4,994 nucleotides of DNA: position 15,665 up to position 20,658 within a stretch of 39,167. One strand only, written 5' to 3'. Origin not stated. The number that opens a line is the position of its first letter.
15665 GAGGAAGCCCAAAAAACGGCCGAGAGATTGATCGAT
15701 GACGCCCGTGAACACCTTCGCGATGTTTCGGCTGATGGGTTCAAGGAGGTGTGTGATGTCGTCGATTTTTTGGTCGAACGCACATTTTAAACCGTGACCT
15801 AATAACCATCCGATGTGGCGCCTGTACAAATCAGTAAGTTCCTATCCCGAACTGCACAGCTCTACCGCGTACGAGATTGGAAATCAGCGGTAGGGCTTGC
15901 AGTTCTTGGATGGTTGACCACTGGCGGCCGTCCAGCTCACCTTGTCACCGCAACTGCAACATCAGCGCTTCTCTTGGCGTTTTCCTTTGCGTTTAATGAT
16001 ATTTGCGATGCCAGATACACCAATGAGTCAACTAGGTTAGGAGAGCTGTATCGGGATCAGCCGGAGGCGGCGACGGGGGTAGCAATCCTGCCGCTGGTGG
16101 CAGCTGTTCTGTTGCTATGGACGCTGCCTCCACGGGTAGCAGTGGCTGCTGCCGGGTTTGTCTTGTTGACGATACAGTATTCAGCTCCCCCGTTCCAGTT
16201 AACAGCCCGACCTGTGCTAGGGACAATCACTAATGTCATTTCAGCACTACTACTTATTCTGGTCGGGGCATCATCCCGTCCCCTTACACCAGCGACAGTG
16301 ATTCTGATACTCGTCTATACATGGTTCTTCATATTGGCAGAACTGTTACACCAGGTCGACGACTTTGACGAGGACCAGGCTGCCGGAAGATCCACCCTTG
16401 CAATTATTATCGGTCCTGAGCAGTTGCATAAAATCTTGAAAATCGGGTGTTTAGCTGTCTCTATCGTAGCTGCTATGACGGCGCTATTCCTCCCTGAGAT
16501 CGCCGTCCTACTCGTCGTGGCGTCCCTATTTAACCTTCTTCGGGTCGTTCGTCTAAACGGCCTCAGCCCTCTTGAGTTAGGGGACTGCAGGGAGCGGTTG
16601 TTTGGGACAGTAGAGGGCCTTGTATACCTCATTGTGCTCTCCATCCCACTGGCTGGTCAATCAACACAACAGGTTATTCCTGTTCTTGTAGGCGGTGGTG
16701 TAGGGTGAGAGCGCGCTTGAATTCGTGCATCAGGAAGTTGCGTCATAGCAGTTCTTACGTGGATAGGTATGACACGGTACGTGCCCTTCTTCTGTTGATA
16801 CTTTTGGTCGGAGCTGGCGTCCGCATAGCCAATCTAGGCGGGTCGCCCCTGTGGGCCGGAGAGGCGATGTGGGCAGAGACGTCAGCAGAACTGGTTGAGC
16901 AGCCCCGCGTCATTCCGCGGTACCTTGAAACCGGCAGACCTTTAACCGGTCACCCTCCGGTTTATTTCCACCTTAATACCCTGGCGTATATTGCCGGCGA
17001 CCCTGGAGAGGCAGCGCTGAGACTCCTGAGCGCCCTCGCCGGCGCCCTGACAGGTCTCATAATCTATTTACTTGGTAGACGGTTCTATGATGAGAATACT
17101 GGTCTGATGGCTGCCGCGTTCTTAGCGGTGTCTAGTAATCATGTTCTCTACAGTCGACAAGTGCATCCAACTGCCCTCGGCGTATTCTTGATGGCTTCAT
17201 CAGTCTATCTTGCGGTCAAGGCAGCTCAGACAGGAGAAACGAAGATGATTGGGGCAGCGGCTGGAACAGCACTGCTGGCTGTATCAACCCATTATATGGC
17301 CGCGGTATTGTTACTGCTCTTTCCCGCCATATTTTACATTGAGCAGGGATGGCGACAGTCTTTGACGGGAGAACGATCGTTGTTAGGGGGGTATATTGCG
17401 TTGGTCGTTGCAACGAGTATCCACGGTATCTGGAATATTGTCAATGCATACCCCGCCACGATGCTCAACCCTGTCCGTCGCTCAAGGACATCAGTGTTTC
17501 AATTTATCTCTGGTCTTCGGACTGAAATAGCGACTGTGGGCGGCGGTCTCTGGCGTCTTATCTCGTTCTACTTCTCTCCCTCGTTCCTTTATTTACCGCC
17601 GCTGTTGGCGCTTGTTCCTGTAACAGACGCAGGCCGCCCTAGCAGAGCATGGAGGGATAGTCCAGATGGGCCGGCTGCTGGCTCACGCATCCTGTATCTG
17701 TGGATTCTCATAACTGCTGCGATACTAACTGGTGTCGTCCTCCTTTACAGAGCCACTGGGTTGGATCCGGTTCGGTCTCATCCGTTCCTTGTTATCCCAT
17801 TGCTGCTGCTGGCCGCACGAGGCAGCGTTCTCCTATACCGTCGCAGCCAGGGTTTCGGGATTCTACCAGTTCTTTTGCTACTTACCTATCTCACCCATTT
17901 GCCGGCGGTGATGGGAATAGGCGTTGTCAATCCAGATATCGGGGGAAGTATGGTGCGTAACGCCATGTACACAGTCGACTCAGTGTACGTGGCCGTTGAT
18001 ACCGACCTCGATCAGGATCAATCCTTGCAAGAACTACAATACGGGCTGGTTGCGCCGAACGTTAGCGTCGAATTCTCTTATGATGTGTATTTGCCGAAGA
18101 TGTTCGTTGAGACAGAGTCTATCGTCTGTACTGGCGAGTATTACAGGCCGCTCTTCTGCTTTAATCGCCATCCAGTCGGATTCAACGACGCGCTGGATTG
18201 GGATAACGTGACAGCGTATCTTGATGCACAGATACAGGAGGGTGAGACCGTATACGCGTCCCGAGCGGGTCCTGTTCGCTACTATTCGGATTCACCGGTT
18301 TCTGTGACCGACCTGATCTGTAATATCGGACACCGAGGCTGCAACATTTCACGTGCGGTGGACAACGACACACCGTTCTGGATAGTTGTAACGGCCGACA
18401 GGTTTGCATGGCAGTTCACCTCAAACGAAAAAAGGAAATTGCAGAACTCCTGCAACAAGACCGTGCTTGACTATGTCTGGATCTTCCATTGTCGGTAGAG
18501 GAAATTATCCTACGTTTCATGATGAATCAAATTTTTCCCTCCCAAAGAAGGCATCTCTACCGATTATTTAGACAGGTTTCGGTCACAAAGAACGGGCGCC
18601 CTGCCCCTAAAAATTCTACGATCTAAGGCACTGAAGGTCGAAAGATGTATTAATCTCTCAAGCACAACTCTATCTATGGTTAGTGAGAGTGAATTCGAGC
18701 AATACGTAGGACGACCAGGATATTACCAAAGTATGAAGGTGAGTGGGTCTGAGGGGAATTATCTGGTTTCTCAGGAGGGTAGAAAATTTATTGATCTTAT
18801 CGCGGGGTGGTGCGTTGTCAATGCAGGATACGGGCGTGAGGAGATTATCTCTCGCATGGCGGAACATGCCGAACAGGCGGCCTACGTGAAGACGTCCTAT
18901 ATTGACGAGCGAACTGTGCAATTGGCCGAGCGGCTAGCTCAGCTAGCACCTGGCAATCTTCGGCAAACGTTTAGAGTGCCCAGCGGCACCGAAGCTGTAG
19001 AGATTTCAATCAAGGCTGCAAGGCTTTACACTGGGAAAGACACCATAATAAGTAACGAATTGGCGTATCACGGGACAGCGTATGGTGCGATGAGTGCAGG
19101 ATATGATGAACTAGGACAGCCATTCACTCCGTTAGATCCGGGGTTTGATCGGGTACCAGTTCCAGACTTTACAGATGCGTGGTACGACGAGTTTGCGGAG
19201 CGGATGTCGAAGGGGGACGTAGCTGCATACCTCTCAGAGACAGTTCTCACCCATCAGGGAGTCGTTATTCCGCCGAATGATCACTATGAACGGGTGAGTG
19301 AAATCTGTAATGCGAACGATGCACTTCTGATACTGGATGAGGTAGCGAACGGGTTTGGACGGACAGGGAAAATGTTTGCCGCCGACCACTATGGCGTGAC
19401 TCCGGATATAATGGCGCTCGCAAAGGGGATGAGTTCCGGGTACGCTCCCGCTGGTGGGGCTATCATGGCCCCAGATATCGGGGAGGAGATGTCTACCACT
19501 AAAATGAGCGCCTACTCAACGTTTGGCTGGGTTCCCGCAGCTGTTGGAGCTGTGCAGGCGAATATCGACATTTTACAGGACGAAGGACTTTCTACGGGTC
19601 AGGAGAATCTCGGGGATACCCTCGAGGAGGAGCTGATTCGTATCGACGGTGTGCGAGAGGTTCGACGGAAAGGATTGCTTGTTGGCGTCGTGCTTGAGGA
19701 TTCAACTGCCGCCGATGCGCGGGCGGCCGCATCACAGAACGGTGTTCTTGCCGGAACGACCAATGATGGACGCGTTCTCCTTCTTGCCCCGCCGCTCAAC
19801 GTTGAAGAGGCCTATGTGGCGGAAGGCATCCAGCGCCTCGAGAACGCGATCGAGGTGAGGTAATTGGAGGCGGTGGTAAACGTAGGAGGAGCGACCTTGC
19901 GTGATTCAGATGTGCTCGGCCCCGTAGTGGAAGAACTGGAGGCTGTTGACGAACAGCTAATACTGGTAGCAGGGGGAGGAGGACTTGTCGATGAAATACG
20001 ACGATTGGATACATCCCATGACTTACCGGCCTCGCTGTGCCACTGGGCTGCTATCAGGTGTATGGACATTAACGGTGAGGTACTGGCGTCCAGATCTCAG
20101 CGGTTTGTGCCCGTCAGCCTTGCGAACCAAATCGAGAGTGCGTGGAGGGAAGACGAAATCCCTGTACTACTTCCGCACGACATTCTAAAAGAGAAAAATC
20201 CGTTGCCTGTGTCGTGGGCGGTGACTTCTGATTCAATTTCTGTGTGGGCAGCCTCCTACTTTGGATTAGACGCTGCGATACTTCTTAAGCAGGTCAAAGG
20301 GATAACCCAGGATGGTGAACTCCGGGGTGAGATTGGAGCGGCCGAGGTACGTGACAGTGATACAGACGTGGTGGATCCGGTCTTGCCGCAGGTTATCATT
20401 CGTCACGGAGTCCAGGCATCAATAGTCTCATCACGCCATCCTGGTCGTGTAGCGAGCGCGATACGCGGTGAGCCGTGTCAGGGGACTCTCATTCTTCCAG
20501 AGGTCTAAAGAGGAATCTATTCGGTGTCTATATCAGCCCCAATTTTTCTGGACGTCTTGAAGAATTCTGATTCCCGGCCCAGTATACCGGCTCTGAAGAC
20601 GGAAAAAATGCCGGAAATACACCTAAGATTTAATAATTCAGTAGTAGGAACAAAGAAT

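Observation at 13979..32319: System-level hypothesis: an undescribed surface-modification pathway combining Mfn-type furan chemistry with polyprenyl carriers and GT-C exporters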

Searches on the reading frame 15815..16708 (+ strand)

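Call 3: search_protein_families(library=pfam, proteins=[window:15815-16708:+], max_evalue=0.01)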
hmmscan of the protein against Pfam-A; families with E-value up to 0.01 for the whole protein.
window:15815-16708:+ (297 aa): 1 family
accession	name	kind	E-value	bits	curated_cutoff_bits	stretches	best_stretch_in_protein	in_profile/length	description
PF01040.23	UbiA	-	2.7e-14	53.5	34.2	1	33-246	10-233/250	UbiA prenyltransferase family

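Call 5: search_protein_families(library=ncbifam, proteins=[window:15815-16708:+], max_evalue=0.001)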
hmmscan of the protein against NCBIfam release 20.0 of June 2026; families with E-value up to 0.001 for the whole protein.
window:15815-16708:+ (297 aa): 6 families
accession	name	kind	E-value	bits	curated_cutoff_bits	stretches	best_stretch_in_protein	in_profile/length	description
NF009516.0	PRK12875.1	equivalog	3.6e-13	49.2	205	1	18-239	25-252/292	prenyltransferase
NF010119.0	PRK13595.1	equivalog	8.4e-10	38.6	248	1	3-236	5-250/292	prenyltransferase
NF009521.0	PRK12882.1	equivalog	7.4e-06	25.4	296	1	15-233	10-235/280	geranylgeranylglycerol-phosphate geranylgeranyltransferase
NF009608.0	PRK13105.1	equivalog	2.2e-05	23.8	217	1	86-246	95-251/291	prenyltransferase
NF004749.0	PRK06080.1-1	equivalog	0.00025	20.3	277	1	160-245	184-271/311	1,4-dihydroxy-2-naphthoate polyprenyltransferase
NF005742.0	PRK07566.1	equivalog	0.00072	18.8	313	1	52-232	77-262/315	chlorophyll synthase ChlG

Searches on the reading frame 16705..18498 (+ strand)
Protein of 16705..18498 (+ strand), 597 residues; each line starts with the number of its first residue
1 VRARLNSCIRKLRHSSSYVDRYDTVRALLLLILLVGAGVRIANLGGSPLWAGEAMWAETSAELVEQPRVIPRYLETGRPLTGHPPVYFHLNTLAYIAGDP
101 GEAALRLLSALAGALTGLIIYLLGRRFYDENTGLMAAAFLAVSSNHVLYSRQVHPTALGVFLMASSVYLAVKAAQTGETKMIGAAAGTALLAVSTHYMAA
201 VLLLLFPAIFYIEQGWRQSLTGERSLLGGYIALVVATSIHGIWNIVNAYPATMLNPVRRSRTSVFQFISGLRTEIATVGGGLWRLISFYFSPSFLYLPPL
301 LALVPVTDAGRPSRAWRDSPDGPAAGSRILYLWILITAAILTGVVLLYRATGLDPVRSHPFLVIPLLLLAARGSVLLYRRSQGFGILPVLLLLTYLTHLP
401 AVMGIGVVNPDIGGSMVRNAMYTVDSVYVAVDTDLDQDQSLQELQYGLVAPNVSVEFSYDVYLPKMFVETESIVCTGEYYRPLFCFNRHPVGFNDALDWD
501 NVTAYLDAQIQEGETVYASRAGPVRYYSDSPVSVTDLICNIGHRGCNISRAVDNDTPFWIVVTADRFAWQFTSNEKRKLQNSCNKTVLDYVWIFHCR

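Call 3: search_protein_families(library=pfam, proteins=[window:16705-18498:+], max_evalue=0.01)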
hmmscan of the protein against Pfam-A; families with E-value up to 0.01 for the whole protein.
window:16705-18498:+ (597 aa): 3 families
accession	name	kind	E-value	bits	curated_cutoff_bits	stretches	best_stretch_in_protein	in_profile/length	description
PF13231.12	PMT_2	-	2.6e-18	67.2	26.1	1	83-243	2-160/160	Dolichyl-phosphate-mannose-protein mannosyltransferase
PF02366.24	PMT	-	6.1e-09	36.2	22.7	1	56-206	35-192/245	Dolichyl-phosphate-mannose-protein mannosyltransferase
PF02516.20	STT3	-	1.5e-06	28.4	24.5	1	102-258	91-247/405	Oligosaccharyl transferase STT3, N-terminal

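Call 8: search_protein_families(library=ncbifam, proteins=[window:16705-18498:+], max_evalue=0.01)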
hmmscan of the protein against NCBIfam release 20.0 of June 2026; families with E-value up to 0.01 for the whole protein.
window:16705-18498:+ (597 aa): 3 families
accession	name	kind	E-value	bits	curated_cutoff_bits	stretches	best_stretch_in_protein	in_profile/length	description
TIGR03663.1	TIGR03663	subfamily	4.6e-18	65.5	126.25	1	28-240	3-199/435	flippase activity-associated protein Agl23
TIGR04154.1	archaeo_STT3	subfamily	1.3e-07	30.4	450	1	91-235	78-249/831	oligosaccharyl transferase, archaeosortase A system-associated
NF009784.2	PRK13279.1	equivalog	0.0067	15.1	567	1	44-245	22-224/539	lipid IV(A) 4-amino-4-deoxy-L-arabinosyltransferase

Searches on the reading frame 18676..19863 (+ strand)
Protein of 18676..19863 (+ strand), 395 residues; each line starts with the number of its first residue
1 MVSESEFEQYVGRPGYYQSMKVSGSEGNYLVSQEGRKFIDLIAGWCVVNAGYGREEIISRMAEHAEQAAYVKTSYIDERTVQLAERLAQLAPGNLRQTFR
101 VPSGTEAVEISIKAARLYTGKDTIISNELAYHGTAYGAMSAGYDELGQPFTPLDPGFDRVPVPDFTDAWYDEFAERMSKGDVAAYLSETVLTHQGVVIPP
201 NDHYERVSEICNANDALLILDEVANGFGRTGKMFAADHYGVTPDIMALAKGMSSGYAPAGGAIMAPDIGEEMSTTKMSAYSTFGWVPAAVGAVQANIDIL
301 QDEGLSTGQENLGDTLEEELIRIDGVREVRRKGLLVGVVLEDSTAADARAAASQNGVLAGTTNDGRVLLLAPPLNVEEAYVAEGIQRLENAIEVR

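Call 3: search_protein_families(library=pfam, proteins=[window:18676-19863:+], max_evalue=0.01)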
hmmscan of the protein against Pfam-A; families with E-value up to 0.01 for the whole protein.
window:18676-19863:+ (395 aa): 2 families
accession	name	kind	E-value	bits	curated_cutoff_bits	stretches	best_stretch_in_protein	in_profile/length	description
PF00202.27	Aminotran_3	-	2.1e-75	254.4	30.5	1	20-392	11-403/403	Aminotransferase class-III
PF00155.27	Aminotran_1_2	-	0.00013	21.7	19.7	1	198-331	162-287/361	Aminotransferase class I and II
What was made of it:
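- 18676..19863 (+): Class III (omega-type) aminotransferase. Proposed to convert the aldehyde of 4-HFC-P into the aminomethyl group (MfnC-like step, different fold class). PF00202 254 bits (call 3).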

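Call 5: search_protein_families(library=ncbifam, proteins=[window:18676-19863:+], max_evalue=0.001)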
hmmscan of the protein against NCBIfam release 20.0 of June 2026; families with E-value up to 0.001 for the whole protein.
window:18676-19863:+ (395 aa): 69 families (the best 25 are shown)
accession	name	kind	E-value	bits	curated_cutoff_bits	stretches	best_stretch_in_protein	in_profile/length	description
TIGR00707.1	argD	subfamily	1.4e-71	241.3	410.05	1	19-393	10-381/381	acetylornithine/succinylornithine family transaminase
NF002874.0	PRK03244.1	equivalog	1.7e-70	237.9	457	1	22-393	29-393/399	acetylornithine transaminase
NF008570.0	PRK11522.1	equivalog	1.4e-67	228.3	612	1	11-393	62-455/464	putrescine aminotransferase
NF005102.0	PRK06541.1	equivalog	3.5e-67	226.9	574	1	24-358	40-404/460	aspartate aminotransferase family protein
NF053554.1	prodigi_MAP_PigE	equivalog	2.1e-66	224.9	850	1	25-353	407-740/837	prodigiosin MAP biosynthesis aminotransferase PigE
NF004426.0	PRK05769.1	equivalog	1e-63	215.6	552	1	22-393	40-438/441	acetyl ornithine aminotransferase family protein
NF005993.0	PRK08117.1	subfamily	4.2e-62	210.1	574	1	18-393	25-428/433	aspartate aminotransferase family protein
NF002325.0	PRK01278.1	subfamily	2e-61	207.8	372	1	20-393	15-387/395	acetylornithine transaminase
NF049939.1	HyAminethphonNHLyPbfA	equivalog_domain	6.5e-61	206.1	525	1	22-393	47-440/442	(R)-1-hydroxy-2-aminoethylphosphonate ammonia-lyase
NF005447.0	PRK07036.1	equivalog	3.1e-60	204.2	618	1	19-347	36-398/468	aminotransferase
NF004718.0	PRK06062.1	subfamily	2.5e-59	201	472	2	181-394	217-448/454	hypothetical protein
NF005812.0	PRK07678.1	subfamily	6.8e-58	196.4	488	1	19-393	30-448/451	aminotransferase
TIGR03372.1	putres_am_tran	equivalog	1.1e-57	195.9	658.65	1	6-382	45-432/442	putrescine aminotransferase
NF005682.0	PRK07480.1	subfamily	1.1e-57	195.8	510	1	23-392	40-449/459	aminotransferase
NF005375.0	PRK06917.1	equivalog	1.5e-57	195.3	535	1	21-393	17-437/448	aspartate aminotransferase family protein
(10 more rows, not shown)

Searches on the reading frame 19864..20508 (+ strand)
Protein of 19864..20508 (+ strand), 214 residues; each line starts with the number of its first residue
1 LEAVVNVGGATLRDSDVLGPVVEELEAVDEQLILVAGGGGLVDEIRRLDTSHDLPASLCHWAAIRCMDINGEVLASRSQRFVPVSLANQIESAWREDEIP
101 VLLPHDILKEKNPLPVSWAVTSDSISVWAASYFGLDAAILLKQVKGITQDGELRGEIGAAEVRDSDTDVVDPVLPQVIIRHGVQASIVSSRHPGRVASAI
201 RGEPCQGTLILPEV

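Call 3: search_protein_families(library=pfam, proteins=[window:19864-20508:+], max_evalue=0.01)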
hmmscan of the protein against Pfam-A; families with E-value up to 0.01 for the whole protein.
window:19864-20508:+ (214 aa): 1 family
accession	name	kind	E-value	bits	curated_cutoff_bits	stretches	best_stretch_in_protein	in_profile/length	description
PF00696.33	AA_kinase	-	1.7e-12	48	24.9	1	3-169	3-214/234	Amino acid kinase family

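Call 5: search_protein_families(library=ncbifam, proteins=[window:19864-20508:+], max_evalue=0.001)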
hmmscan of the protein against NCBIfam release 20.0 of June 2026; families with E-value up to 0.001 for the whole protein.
window:19864-20508:+ (214 aa): 1 family
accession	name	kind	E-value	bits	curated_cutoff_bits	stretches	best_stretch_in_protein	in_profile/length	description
NF040622.1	MfnE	equivalog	5.3e-27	94.9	300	1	4-203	3-203/211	[5-(aminomethyl)furan-3-yl]methyl phosphate kinase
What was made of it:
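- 19864..20508 (+): MfnE-like small amino-acid-kinase-fold kinase. Proposed furfuryl phosphate to furfuryl diphosphate kinase. Its only NCBIfam hit is MfnE NF040622, positions 3-203 of 211, 94.9 bits, below the 300 cut-off (call 5).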

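Call 39: search_solved_structures(query=window:19864-20508:+, max_evalue=1, show_alignments=2)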
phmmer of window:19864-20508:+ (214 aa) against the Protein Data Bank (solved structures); distinct sequences matched with E-value up to 1: 15.
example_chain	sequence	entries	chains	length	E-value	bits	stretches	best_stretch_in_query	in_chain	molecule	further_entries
7qrh_AAA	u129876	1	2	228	1.1e-17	67.9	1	4-200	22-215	Aspartate/glutamate/uridylate kinase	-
4f6t_A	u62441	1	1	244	0.016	18.4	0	4-76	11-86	Molybdenum storage protein subunit alpha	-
6h6w_A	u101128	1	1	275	0.022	17.9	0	4-76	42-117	Molybdenum storage protein subunit alpha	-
6gu5_A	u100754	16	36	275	0.023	17.9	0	4-76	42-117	Molybdenum storage protein subunit alpha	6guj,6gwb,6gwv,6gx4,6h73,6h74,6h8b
2ogx_A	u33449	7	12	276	0.023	17.9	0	4-76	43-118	Molybdenum storage protein subunit alpha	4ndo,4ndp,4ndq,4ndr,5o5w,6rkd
6yt3_A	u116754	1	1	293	0.031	17.4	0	4-76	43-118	Molybdenum storage protein subunit alpha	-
8pjy_A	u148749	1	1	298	0.085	16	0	144-189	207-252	SAKe6EEref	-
2ij9_A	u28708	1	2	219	0.24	14.5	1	1-85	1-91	Uridylate kinase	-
3l86_A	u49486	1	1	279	0.27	14.4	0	92-171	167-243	Acetylglutamate kinase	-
2bri_A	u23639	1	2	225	0.35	14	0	144-210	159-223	URIDYLATE KINASE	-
2bmu_A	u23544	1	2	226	0.35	14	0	144-210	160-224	URIDYLATE KINASE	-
8fgw_F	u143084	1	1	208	0.47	13.6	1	15-115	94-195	Intraflagellar transport protein 43 homolog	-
8bbe_F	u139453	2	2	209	0.47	13.6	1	15-115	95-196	Intraflagellar transport protein 43 homolog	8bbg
2ji5_A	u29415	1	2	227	0.48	13.6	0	144-209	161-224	URIDYLATE KINASE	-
2brx_A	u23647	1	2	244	0.48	13.5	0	151-209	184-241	URIDYLATE KINASE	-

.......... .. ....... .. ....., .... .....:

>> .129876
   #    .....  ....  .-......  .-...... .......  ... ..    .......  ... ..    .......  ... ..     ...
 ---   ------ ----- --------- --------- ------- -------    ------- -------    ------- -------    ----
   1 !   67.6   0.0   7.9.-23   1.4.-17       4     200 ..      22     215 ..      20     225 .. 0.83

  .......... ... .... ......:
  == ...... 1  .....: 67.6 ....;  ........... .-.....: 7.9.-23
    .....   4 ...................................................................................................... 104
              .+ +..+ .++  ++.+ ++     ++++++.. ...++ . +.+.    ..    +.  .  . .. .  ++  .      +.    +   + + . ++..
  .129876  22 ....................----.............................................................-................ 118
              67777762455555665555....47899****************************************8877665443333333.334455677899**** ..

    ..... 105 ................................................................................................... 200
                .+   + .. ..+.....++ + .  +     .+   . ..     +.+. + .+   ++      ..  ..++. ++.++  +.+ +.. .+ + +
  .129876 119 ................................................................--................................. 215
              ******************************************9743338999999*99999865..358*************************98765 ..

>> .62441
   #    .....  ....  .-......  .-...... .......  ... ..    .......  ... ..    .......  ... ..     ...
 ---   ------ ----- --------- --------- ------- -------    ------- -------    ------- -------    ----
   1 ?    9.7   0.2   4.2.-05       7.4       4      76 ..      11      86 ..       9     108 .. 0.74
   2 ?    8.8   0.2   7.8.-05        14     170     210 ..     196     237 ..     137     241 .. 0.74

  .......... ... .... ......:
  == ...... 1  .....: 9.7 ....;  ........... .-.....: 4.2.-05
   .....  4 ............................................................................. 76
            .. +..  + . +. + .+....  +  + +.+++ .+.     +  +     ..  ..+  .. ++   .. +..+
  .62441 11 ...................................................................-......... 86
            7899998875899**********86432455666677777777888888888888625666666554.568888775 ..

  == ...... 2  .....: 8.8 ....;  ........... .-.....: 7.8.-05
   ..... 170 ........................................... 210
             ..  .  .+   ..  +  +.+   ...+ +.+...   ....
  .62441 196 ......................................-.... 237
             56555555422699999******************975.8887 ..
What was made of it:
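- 19864..20508 (+): PDB 7qrh at 1e-17 (call 39).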
